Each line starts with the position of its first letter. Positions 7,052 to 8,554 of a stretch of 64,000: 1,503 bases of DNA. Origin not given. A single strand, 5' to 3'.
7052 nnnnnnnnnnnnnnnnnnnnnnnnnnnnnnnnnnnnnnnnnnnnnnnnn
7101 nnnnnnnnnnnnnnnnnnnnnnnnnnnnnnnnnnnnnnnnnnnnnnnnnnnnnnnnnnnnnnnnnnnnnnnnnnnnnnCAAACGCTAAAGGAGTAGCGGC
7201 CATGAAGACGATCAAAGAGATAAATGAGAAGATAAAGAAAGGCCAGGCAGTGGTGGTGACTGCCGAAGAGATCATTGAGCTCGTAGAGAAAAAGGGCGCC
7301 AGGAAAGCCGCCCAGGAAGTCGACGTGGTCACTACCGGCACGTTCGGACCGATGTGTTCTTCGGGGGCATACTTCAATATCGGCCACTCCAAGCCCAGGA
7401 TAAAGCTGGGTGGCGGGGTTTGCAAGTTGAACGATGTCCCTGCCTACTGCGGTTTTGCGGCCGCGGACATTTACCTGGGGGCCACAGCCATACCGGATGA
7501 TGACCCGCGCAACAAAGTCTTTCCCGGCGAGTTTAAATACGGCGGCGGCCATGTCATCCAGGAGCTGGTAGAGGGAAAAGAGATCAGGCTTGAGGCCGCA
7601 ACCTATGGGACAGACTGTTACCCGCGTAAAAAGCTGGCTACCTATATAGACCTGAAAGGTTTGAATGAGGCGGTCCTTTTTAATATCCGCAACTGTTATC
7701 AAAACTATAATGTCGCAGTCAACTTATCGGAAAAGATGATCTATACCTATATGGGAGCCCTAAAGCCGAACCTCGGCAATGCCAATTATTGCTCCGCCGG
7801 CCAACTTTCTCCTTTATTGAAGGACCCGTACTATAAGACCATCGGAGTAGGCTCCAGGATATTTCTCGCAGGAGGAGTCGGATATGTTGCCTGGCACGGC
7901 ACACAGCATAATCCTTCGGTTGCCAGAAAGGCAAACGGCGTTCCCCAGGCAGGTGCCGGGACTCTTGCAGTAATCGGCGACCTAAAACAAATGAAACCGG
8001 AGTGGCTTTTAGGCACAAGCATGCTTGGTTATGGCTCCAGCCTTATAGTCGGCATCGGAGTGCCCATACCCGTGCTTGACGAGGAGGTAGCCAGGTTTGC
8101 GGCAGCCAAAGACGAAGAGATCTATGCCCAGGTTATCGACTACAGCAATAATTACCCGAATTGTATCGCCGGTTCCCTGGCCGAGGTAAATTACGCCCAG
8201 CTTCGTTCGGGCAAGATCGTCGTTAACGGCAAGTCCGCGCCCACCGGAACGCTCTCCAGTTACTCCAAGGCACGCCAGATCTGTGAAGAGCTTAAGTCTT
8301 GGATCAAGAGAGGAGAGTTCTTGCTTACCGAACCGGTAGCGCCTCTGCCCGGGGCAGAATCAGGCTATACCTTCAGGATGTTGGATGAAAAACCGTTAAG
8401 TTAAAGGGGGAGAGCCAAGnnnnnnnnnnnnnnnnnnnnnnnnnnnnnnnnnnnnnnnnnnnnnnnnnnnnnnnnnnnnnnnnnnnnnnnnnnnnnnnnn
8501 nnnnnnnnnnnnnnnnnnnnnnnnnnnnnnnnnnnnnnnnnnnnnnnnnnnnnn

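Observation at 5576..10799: Compact sulfur and Fe-S island: Rrf2 regulator, CysK, Nfu, COG1900 with NIL-ferredoxin (sulfide-dependent homocysteine synthesis), LarE-like PP-loop ATPase and IscS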

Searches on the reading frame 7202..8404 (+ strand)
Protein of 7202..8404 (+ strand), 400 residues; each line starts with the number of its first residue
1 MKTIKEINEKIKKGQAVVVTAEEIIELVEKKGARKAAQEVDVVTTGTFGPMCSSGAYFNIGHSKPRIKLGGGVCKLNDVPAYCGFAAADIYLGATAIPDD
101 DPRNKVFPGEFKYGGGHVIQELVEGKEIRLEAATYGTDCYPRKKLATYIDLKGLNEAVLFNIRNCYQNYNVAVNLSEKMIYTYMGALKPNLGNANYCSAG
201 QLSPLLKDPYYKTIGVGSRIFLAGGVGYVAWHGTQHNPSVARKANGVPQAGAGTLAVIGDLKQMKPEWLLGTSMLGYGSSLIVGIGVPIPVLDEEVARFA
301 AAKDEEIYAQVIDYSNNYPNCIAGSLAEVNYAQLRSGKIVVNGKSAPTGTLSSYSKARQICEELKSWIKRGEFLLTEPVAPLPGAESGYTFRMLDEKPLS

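Call 3: search_protein_families(library=pfam, proteins=[window:7202-8404:+], max_evalue=0.001)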
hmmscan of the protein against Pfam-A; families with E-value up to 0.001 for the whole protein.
window:7202-8404:+ (400 aa): 1 family
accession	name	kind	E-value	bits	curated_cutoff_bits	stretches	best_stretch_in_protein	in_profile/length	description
PF01837.22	HcyBio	-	3.2e-151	503.6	26.2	1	16-375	1-349/349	Homocysteine biosynthesis enzyme, sulfur-incorporation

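Call 4: search_protein_families(library=ncbifam, proteins=[window:7202-8404:+], max_evalue=0.001)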
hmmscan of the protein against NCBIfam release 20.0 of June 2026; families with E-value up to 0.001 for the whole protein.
window:7202-8404:+ (400 aa): 1 family
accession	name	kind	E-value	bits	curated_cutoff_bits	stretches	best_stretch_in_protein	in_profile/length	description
TIGR03287.1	methan_mark_16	hypoth_equivalog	2.1e-35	122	363.95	1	18-319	1-280/391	methanogenesis marker 16 metalloprotein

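Call 8: find_encoding_contigs(protein=window:7202-8404:+, flank=10000, max_places=6)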
Protein window:7202-8404:+ (400 aa): 10 contigs read that carry it; 6 places shown.
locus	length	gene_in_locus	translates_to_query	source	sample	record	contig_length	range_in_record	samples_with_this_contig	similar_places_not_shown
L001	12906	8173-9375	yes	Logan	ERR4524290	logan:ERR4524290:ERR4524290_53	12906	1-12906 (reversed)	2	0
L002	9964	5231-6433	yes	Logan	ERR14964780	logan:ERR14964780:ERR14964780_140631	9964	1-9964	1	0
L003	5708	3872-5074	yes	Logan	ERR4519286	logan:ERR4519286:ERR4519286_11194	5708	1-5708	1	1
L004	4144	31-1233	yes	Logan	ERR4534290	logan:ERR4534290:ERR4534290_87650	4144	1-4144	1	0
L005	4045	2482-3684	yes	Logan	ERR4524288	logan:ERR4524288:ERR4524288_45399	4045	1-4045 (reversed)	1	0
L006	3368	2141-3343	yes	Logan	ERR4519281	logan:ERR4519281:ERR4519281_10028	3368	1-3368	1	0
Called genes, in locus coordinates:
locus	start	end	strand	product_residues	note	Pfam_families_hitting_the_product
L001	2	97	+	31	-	?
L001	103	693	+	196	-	PF00857:Isochorismatase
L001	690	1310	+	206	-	PF02581:TMP-TENI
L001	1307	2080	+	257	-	PF01946:Thi4, PF00890:FAD_binding_2 (weak), PF01266:DAO (weak), PF03486:HI0933_like (faint), PF07992:Pyr_redox_2, PF12831:FAD_oxidored, PF13450:NAD_binding_8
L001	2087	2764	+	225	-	PF00702:Hydrolase (faint), PF06888:Put_Phosphatase, PF12710:HAD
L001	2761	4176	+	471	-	PF00202:Aminotran_3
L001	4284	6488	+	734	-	PF00403:HMA, PF00122:E1-E2_ATPase, PF00702:Hydrolase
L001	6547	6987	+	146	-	PF02082:Rrf2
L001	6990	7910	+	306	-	PF00291:PALP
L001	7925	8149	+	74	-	PF01106:NifU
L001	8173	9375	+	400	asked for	PF01837:HcyBio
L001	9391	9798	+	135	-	PF09383:NIL, PF12797:Fer4_2 (faint), PF00037:Fer4 (weak), PF13237:Fer4_10, PF14697:Fer4_21, PF12838:Fer4_7, PF13187:Fer4_9, PF00037:Fer4 (weak), +3 more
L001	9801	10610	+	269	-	PF06508:QueC (weak)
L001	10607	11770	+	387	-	PF00266:Aminotran_5, PF01041:DegT_DnrJ_EryC1, PF01212:Beta_elim_lyase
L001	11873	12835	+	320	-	PF08279:HTH_11, PF13412:HTH_24 (weak), PF03099:BPL_LplA_LipB, PF02237:BPL_C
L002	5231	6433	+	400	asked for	PF01837:HcyBio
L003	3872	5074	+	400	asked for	PF01837:HcyBio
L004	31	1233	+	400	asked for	PF01837:HcyBio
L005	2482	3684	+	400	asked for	PF01837:HcyBio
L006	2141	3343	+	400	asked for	PF01837:HcyBio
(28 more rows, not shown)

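Call 9: find_related_loci(query=window:7202-8401:+, collection=genome_contigs, flank=10000)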
Query window:7202-8401:+ (400 aa) in genome_contigs; peptide patterns used: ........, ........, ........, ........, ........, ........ (x = any residue, [..] = any of these).
598 stretches matched a pattern (row limit reached: there are more); 536 encode a relative of the query (tblastn E <= 1e-3); the best 80 are kept; 80 distinct loci.
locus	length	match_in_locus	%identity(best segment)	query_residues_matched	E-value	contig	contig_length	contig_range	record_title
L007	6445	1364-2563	83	1-400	0e+0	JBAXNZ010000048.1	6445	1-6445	MAG: bacterium isolate ELA492 MAG492_48, whole genome shotgun sequence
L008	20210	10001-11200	82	1-400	0e+0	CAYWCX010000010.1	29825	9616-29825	MAG TPA_asm: uncultured Planctomycetales bacterium isolate SRP098346_co1_343 genome assembly, contig: NODE_1127_length_2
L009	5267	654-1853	81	1-400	0e+0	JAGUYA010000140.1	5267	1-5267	MAG: Candidatus Omnitrophota bacterium isolate DeMMO4_14 c_000000027193, whole genome shotgun sequence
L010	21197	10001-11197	80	1-399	0e+0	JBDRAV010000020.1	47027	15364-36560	MAG: Candidatus Omnitrophota bacterium isolate MEGAHIT-group-1.1018 k141_13186646, whole genome shotgun sequence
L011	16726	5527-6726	81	1-400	0e+0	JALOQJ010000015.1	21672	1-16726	MAG: Candidatus Omnitrophota bacterium isolate Prado152 scaffold_2603, whole genome shotgun sequence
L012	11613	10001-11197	79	1-399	0e+0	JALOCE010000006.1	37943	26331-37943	MAG: Candidatus Omnitrophota bacterium isolate SO_2017_LW4 bin 43 scaffold_2498_c1_LW137-91_2017, whole genome shotgun s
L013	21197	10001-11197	79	1-399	0e+0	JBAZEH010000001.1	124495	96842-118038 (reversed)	MAG: Candidatus Omnitrophota bacterium isolate SO_2017_LW3_121 NODE_240_length_124495_cov_2.185538_LW162_2017, whole gen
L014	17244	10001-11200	80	1-400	0e+0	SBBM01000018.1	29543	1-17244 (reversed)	MAG: Planctomycetales bacterium isolate Bin_37_1_1 Hy_contig30335, whole genome shotgun sequence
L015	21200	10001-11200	80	1-400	0e+0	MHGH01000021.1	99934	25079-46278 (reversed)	MAG: Omnitrophica WOR_2 bacterium RBG_13_41_10 RBG_13_scaffold_88, whole genome shotgun sequence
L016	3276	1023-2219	79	1-399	0e+0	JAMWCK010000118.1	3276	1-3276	MAG: Candidatus Omnitrophota bacterium isolate QZM4_1.bins.76.Tibet NODE_86041_length_3276_cov_2.805335, whole genome sh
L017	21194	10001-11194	80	1-398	0e+0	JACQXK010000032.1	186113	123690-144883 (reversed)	MAG: Candidatus Omnitrophota bacterium isolate NC_groundwater_1513_Pr4_B-0.1um_40_4 SR1-18-B1_scaffold_2463, whole genom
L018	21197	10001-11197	80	1-399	0e+0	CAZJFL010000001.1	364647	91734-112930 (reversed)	MAG TPA_asm: uncultured Planctomycetales bacterium isolate SRP178699_co1_171 genome assembly, contig: NODE_4_length_3646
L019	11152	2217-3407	80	1-397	0e+0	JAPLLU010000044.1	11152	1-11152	MAG: Candidatus Omnitrophota bacterium isolate LacPavin_0920_SED5_MAG_40_17 LacPavin_0920_SED5_scaffold_73507, whole gen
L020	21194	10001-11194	80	1-398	0e+0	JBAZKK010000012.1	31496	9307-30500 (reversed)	MAG: Candidatus Omnitrophota bacterium isolate SO_2017_LW4_141 scaffold_3124_c1_LW137-91_2017, whole genome shotgun sequ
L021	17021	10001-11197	79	1-399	0e+0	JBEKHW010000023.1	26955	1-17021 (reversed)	MAG: Candidatus Omnitrophota bacterium isolate SPRUCE 286 SPRUCE_286_23, whole genome shotgun sequence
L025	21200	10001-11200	78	1-400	0e+0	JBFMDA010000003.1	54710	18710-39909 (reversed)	MAG: Candidatus Omnitrophota bacterium isolate MAG207 MAG207_3, whole genome shotgun sequence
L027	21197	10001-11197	79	1-399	0e+0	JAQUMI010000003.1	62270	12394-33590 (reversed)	MAG: Candidatus Omnitrophota bacterium isolate STD1_150 NODE_931_length_62270_cov_6.642116_Sandtown_D1, whole genome sho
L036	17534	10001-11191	79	1-397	0e+0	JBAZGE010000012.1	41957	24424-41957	MAG: Candidatus Omnitrophota bacterium isolate SO_2017_LW3_37 NODE_2097_length_41957_cov_2.452474_LW162_2017, whole geno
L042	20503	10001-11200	76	1-400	0e+0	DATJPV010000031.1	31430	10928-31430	MAG TPA_asm: Patescibacteria group bacterium isolate SMAG_U14922 k141_4104645, whole genome shotgun sequence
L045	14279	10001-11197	79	1-399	0e+0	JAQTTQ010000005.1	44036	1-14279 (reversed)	MAG: Candidatus Omnitrophota bacterium isolate STB_44 NODE_1755_length_44036_cov_8.983716_Sandtown_B, whole genome shotg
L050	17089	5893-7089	78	1-399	0e+0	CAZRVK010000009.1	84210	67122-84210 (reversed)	MAG TPA_asm: uncultured Planctomycetales bacterium isolate binchicken_co117_54 genome assembly, contig: NODE_494_length_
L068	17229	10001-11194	72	2-399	0e+0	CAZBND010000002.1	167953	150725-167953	MAG TPA_asm: uncultured Planctomycetota bacterium isolate binchicken_co334_194 genome assembly, contig: NODE_66_length_1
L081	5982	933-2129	72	2-400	0e+0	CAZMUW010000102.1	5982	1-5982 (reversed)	MAG TPA_asm: uncultured Desulfobacteraceae bacterium isolate binchicken_co223_84 genome assembly, contig: NODE_2521_leng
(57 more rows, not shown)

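Call 18: search_solved_structures(query=window:7202-8404:+, max_evalue=0.01, show_alignments=1)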
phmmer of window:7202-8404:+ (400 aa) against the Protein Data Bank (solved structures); distinct sequences matched with E-value up to 0.01: 0.

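Call 32: search_protein_families(library=pfam, proteins=[L008:8949-9701:+, L027:13596-14630:+, L025:11221-11601:+, L042:7197-8369:+, L042:8359-8964:+, L036:12039-12671:+, L068:11629-12714:+, L081:2671-3414:+, L045:8262-9092:+], max_evalue=0.001)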
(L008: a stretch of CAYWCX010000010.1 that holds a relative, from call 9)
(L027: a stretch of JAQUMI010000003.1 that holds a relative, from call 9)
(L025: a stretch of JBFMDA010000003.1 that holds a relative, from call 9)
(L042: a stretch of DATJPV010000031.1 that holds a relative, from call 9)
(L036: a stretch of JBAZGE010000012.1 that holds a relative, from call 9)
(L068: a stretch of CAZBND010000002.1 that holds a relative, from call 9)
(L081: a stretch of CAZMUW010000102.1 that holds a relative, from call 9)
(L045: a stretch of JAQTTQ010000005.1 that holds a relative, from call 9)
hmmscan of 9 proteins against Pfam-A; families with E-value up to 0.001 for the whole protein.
L008:8949-9701:+ (250 aa): 1 family
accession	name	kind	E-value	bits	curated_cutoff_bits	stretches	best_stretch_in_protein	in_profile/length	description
PF02596.20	DUF169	-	8.1e-39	134.1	27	1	15-218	2-208/209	Uncharacterised ArCR, COG2043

L027:13596-14630:+ (344 aa): 2 families
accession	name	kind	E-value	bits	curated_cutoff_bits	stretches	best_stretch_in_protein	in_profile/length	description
PF02769.27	AIRS_C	-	5.3e-22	79.1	23.1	1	159-316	1-153/156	AIR synthase related protein, C-terminal domain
PF00586.29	AIRS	-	6.1e-12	46.4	24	1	39-143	3-108/112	AIR synthase related protein, N-terminal domain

L025:11221-11601:+ (126 aa): 1 family
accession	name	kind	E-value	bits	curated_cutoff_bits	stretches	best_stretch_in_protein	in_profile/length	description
PF01592.21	NifU_N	-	1.8e-47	161.1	22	1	4-124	2-125/127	NifU-like N terminal domain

L042:7197-8369:+ (390 aa): 2 families
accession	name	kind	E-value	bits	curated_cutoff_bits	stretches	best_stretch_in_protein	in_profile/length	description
PF00561.26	Abhydrolase_1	-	1.4e-27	97.4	25.8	1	58-362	1-243/245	alpha/beta hydrolase fold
PF12146.15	Hydrolase_4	-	7.4e-05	22.6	27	1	156-196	77-117/239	Serine aminopeptidase, S33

L042:8359-8964:+ (201 aa): 9 families
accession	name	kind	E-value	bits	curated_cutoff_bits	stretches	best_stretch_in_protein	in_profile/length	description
PF07021.18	MetW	-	5.2e-66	222.4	21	1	7-195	1-193/193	Methionine biosynthesis protein MetW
PF13847.12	Methyltransf_31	-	3.1e-14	53.3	27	1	20-113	4-109/145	Methyltransferase domain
PF13649.12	Methyltransf_25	-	2.5e-11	44.5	27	1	23-107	1-92/97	Methyltransferase domain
PF08241.18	Methyltransf_11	-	1.3e-10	42.2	21.2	1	24-107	1-86/95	Methyltransferase domain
PF08242.18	Methyltransf_12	-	1.4e-08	35.8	30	1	24-105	1-89/98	Methyltransferase domain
PF13489.12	Methyltransf_23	-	8.1e-07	29.4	27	1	18-104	21-104/164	Methyltransferase domain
PF05175.20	MTS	-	7e-06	26.2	23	1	20-103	32-120/170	Methyltransferase small domain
PF02353.26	CMAS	-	0.00037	20.4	27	1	17-55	60-98/273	Mycolic acid cyclopropane synthetase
PF01209.24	Ubie_methyltran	-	0.00044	20.1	20.1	1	17-112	45-150/233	ubiE/COQ5 methyltransferase family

L036:12039-12671:+ (210 aa): 1 family
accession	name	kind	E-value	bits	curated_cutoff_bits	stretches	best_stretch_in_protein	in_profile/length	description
PF07238.19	PilZ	-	4e-09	37.2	22.5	1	31-128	1-87/102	PilZ domain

L068:11629-12714:+ (361 aa): 2 families
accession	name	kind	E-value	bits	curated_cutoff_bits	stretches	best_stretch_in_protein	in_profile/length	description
PF00899.27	ThiF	-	7.4e-75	251.6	28.1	1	30-265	1-237/238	ThiF family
PF01494.25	FAD_binding_3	-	0.00085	19.1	22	0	50-82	2-33/349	FAD binding domain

L081:2671-3414:+ (247 aa): 2 families
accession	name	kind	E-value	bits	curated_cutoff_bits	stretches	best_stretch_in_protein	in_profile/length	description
PF00132.30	Hexapep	-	1.9e-08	34.1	27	1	117-151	1-35/36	Bacterial transferase hexapeptide (six repeats)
PF06426.19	SATase_N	-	5.8e-05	23.8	21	1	3-35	71-103/105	Serine acetyltransferase, N-terminal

L045:8262-9092:+ (276 aa): 3 families
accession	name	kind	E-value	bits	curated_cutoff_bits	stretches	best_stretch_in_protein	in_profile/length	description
PF02110.20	HK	-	4.4e-78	262.5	27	1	21-264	1-245/247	Hydroxyethylthiazole kinase family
PF01256.23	Carb_kinase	-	1.1e-06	28.8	27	1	86-246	79-227/242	NAD(P)H-hydrate dehydratase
PF08543.17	Phos_pyr_kin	-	2.5e-06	27.5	27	1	85-229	72-222/246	Phosphomethylpyrimidine kinase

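Call 39: search_protein_families(library=ncbifam, proteins=[L042:4968-6263:+, L050:747-2042:+, L042:7197-8369:+, L027:13596-14630:+, L008:8949-9701:+], max_evalue=1e-10)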
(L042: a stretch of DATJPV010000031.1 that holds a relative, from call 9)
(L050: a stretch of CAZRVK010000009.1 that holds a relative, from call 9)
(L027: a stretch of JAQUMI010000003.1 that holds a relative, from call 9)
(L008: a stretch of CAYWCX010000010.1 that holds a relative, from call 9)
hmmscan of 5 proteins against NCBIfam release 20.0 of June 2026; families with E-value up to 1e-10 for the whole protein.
L042:4968-6263:+ (431 aa): 42 families (the best 25 are shown)
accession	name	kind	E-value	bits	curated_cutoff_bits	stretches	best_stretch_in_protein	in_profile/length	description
NF006096.0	PRK08248.1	equivalog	1.1e-213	709.7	726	1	5-429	4-427/431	homocysteine synthase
TIGR01326.1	OAH_OAS_sulfhy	subfamily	3.2e-201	668.5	495.1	1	10-428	2-418/418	O-acetylhomoserine aminocarboxypropyltransferase/cysteine synthase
NF005872.0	PRK07812.1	equivalog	1.3e-195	650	703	1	7-428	14-433/439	bifunctional o-acetylhomoserine/o-acetylserine sulfhydrylase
NF004650.0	PRK05994.1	equivalog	2.2e-176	586.9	667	1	5-429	3-426/427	O-acetylhomoserine aminocarboxypropyltransferase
NF004757.0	PRK06084.1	equivalog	2.2e-174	580.3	790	1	8-428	1-421/425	bifunctional O-acetylhomoserine aminocarboxypropyltransferase/cysteine synthase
NF006004.0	PRK08134.1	equivalog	3.2e-162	540.1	636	1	7-428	6-426/433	O-acetylhomoserine aminocarboxypropyltransferase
NF004125.0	PRK05613.1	equivalog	2.4e-139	464.6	765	1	7-428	11-435/437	O-acetylhomoserine/O-acetylserine sulfhydrylase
NF005215.0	PRK06702.1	equivalog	3.9e-137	457.7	709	1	14-428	11-423/432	bifunctional O-acetylhomoserine aminocarboxypropyltransferase/cysteine synthase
NF006003.0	PRK08133.1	equivalog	3.6e-110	368.4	522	2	4-226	6-228/396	O-succinylhomoserine sulfhydrylase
TIGR01328.1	met_gam_lyase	equivalog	1.6e-107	359.8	549.7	2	10-224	4-219/391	methionine gamma-lyase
TIGR01325.1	O_suc_HS_sulf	equivalog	1.7e-107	359.4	510.05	2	27-226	16-216/380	O-succinylhomoserine sulfhydrylase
NF005695.0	PRK07503.1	equivalog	8.5e-107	357.3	666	2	2-225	2-226/403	methionine gamma-lyase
NF004876.0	PRK06234.1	subfamily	2.5e-103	346.2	666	2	12-226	11-228/400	methionine gamma-lyase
NF005263.0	PRK06767.1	equivalog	9.8e-93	311.2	617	2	8-224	4-221/392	methionine gamma-lyase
NF005696.0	PRK07504.1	equivalog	4.6e-92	308.9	675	2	26-226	26-227/397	O-succinylhomoserine sulfhydrylase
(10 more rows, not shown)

L050:747-2042:+ (431 aa): 43 families (the best 25 are shown)
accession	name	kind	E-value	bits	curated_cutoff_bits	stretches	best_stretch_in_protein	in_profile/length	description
NF006096.0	PRK08248.1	equivalog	6.3e-218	723.6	726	1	6-429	5-427/431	homocysteine synthase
TIGR01326.1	OAH_OAS_sulfhy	subfamily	6.7e-206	683.9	495.1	1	10-427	2-417/418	O-acetylhomoserine aminocarboxypropyltransferase/cysteine synthase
NF005872.0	PRK07812.1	equivalog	1.4e-194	646.6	703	1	6-427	13-432/439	bifunctional o-acetylhomoserine/o-acetylserine sulfhydrylase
NF004650.0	PRK05994.1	equivalog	2.5e-181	603.1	667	1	7-429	5-426/427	O-acetylhomoserine aminocarboxypropyltransferase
NF004757.0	PRK06084.1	equivalog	5.1e-178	592.3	790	1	9-428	2-421/425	bifunctional O-acetylhomoserine aminocarboxypropyltransferase/cysteine synthase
NF006004.0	PRK08134.1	equivalog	2.9e-167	556.7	636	1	7-428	6-426/433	O-acetylhomoserine aminocarboxypropyltransferase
NF004125.0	PRK05613.1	equivalog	9.4e-140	465.9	765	1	9-427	13-434/437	O-acetylhomoserine/O-acetylserine sulfhydrylase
NF005215.0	PRK06702.1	equivalog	7.5e-139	463.4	709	1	12-429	9-424/432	bifunctional O-acetylhomoserine aminocarboxypropyltransferase/cysteine synthase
NF006003.0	PRK08133.1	equivalog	9.3e-113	376.9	522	2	5-245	7-246/396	O-succinylhomoserine sulfhydrylase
NF005695.0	PRK07503.1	equivalog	1.4e-112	376.4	666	2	4-226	4-227/403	methionine gamma-lyase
TIGR01328.1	met_gam_lyase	equivalog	3e-111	372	549.7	2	10-224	4-219/391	methionine gamma-lyase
NF004876.0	PRK06234.1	subfamily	6.8e-110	367.8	666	2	8-227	7-229/400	methionine gamma-lyase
TIGR01325.1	O_suc_HS_sulf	equivalog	3.2e-108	361.7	510.05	2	12-229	2-219/380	O-succinylhomoserine sulfhydrylase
NF005263.0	PRK06767.1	equivalog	1.5e-95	320.5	617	2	8-224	4-221/392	methionine gamma-lyase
NF005696.0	PRK07504.1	equivalog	3e-94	316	675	2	6-249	7-249/397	O-succinylhomoserine sulfhydrylase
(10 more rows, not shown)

L042:7197-8369:+ (390 aa): 9 families
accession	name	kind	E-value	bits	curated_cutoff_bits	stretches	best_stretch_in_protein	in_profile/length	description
NF001209.0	PRK00175.1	equivalog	1.7e-155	517.5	331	1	16-378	11-375/381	homoserine O-acetyltransferase MetX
TIGR01392.2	MetX_acetyl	equivalog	5.2e-140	466.5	500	1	30-375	4-350/351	homoserine O-acetyltransferase MetX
NF047916.1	MetX_succinyl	exception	1.1e-138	462.3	560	1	14-377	2-368/370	homoserine O-succinyltransferase MetX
NF047917.1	MetX_acetyl_MTB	exception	1.2e-101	340.4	475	1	30-376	14-360/361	homoserine O-acetyltransferase MetX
NF005262.1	PRK06765.1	equivalog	2.8e-86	289.8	450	1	31-376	12-366/366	E22 family MetX-like putative esterase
NF005757.0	PRK07581.1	subfamily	3.1e-47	161.1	332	1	29-376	13-334/339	hypothetical protein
NF047915.1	homoser_Ac_Staph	exception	4.9e-38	131.2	500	1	32-377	14-315/320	homoserine O-acetyltransferase MetX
NF006449.0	PRK08775.1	equivalog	1.1e-35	123.2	296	1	40-378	45-340/344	homoserine O-succinyltransferase MetX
NF005071.0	PRK06489.1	equivalog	1.7e-29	103.1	305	1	31-358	40-339/362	hypothetical protein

L027:13596-14630:+ (344 aa): 7 families
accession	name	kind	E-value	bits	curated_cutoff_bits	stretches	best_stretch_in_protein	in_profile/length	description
TIGR02124.1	hypE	equivalog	4.9e-28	98.1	251.6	1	39-320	35-312/332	hydrogenase expression/formation protein HypE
TIGR01379.1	thiL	equivalog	1.1e-22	80.5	184.15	1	65-328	57-313/320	thiamine-phosphate kinase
NF004353.0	PRK05731.2-2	equivalog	3.7e-17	62.4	301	1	37-335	19-303/311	thiamine-phosphate kinase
TIGR00476.1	selD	equivalog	3.4e-15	56.1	125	1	11-264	16-262/311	selenide, water dikinase SelD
TIGR03267.1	methan_mark_2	hypoth_equivalog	3.2e-12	46.2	365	1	37-324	44-310/323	methanogenesis marker 2 protein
NF004351.0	PRK05731.1-4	equivalog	4.4e-12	45.7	324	1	76-287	82-285/321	thiamine-phosphate kinase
NF010705.0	PRK14105.1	equivalog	8e-12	44.7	291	1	94-320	104-338/345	selenide, water dikinase SelD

L008:8949-9701:+ (250 aa): 0 families
